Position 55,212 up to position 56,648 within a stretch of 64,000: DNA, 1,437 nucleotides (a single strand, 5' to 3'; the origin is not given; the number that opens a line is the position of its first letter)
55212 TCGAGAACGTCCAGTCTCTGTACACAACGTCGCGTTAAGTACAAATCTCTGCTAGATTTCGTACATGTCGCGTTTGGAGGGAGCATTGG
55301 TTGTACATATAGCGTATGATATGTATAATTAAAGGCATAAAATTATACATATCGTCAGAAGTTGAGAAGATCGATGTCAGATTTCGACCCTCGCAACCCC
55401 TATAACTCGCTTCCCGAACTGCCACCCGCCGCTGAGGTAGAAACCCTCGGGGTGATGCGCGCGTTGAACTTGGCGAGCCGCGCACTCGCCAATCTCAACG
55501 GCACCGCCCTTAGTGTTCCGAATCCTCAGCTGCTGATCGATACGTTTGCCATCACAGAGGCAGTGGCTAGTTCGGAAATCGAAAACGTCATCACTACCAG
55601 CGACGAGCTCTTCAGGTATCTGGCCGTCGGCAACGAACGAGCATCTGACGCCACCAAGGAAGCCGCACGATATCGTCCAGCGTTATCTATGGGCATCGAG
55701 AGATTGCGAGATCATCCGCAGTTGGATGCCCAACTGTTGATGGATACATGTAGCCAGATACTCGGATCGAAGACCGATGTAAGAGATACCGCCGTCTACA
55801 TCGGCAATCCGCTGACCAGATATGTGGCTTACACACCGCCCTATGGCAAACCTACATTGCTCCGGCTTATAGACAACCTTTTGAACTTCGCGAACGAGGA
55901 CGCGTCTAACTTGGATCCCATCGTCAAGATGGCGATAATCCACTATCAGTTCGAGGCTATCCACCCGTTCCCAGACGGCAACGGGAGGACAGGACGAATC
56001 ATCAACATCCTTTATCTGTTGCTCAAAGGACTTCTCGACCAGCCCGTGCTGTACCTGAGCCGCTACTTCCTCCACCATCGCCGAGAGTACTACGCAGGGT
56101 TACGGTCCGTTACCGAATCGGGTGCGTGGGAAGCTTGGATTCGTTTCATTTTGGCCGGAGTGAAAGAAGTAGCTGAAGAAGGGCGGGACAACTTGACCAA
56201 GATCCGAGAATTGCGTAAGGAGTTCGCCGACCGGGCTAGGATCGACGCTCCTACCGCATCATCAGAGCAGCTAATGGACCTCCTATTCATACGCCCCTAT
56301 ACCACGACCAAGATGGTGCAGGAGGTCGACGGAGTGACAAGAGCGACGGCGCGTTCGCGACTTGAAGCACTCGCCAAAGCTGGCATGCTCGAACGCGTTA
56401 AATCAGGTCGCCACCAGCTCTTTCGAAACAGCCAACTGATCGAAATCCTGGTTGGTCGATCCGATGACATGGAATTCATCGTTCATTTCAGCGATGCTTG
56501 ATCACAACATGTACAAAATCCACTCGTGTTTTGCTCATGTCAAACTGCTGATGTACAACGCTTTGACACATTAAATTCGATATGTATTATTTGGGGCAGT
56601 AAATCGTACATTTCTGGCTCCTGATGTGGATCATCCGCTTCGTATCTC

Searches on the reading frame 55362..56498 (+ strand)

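Call 60: search_protein_families(library=ncbifam, proteins=[window:55362-56498:+], max_evalue=1e-10)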
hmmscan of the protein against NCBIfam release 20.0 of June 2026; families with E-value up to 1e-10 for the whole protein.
window:55362-56498:+ (379 aa): 1 family
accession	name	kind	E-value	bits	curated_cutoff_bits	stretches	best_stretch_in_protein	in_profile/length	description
NF046030.1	ProtAdlyltaseSoFic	equivalog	2.7e-108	362.2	550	1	8-365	1-357/361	protein adenylyltransferase Fic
